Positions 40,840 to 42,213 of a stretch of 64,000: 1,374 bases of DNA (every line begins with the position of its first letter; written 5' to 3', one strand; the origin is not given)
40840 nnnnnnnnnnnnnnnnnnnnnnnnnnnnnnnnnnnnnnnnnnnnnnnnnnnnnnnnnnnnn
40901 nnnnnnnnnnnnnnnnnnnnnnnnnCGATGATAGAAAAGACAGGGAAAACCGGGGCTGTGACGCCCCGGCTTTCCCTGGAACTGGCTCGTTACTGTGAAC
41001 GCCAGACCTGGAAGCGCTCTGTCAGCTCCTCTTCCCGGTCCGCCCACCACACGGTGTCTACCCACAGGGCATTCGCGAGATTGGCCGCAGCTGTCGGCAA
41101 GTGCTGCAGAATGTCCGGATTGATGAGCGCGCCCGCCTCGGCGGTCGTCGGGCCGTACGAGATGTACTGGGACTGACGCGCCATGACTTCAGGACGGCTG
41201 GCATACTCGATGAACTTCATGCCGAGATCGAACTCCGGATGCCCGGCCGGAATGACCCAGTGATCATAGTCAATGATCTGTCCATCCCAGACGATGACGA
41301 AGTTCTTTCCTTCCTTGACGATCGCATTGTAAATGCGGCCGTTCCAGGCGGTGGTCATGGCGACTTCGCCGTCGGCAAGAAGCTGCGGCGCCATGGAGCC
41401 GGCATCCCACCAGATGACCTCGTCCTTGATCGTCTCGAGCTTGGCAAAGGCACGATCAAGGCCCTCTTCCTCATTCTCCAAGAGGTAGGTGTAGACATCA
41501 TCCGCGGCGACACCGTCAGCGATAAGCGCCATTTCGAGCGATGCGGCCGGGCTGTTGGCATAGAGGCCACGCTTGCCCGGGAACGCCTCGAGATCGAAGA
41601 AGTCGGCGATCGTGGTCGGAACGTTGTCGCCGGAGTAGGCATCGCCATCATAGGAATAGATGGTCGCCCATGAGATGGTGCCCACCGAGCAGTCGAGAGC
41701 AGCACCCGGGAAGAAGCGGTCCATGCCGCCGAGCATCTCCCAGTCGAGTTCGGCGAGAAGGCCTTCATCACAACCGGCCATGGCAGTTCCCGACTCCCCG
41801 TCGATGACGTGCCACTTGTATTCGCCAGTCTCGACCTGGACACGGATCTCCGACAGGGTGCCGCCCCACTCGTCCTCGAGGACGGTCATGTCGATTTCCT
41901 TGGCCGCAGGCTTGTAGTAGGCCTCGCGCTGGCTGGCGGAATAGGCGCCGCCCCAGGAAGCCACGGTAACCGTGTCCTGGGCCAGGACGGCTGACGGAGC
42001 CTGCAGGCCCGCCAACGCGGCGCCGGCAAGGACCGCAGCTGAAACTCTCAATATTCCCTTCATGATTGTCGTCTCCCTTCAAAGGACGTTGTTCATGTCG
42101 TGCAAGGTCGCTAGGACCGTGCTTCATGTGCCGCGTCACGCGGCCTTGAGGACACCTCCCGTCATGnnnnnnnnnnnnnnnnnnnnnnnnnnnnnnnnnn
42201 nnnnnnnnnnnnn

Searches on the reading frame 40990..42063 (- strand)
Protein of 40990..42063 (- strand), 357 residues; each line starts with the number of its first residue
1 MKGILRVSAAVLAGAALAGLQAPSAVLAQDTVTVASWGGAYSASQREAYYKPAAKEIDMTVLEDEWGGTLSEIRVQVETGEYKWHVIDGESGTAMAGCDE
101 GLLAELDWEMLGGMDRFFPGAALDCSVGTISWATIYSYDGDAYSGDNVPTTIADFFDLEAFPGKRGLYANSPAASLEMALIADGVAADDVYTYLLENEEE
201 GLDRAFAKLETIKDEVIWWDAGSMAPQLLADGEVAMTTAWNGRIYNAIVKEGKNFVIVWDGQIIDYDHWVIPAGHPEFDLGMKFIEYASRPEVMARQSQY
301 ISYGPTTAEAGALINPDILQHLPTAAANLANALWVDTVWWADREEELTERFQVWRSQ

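Call 56: find_encoding_contigs(protein=window:40990-42063:-, flank=10000, max_places=1)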
Protein window:40990-42063:- (357 aa): 12 contigs read that carry it; 1 place shown.
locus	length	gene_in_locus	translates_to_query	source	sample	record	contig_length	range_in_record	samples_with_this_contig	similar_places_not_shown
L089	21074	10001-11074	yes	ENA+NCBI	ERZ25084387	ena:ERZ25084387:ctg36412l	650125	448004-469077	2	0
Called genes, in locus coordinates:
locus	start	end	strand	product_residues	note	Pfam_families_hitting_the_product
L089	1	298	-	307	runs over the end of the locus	PF02881:SRP54_N (weak), PF13191:AAA_16 (weak), PF00448:SRP54, PF13401:AAA_22 (weak), PF13604:AAA_30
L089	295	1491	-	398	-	PF00919:UPF0004, PF04055:Radical_SAM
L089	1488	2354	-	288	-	PF01678:DAP_epimerase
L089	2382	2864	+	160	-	PF14196:ATC_hydrolase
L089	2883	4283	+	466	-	PF02881:SRP54_N, PF00448:SRP54, PF13401:AAA_22 (weak), PF02978:SRP_SPB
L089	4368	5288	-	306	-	PF04069:OpuAC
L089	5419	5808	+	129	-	PF04237:YjbR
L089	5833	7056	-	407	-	PF00355:Rieske, PF00848:Ring_hydroxyl_A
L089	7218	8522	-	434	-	-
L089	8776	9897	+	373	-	PF00005:ABC_tran, PF08402:TOBE_2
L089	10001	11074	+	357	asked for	PF13416:SBP_bac_8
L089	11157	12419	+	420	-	PF00528:BPD_transp_1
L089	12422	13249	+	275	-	PF00528:BPD_transp_1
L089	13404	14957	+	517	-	PF03023:MurJ, PF13440:Polysacc_synt_3 (weak), PF01554:MatE (weak)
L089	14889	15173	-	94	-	-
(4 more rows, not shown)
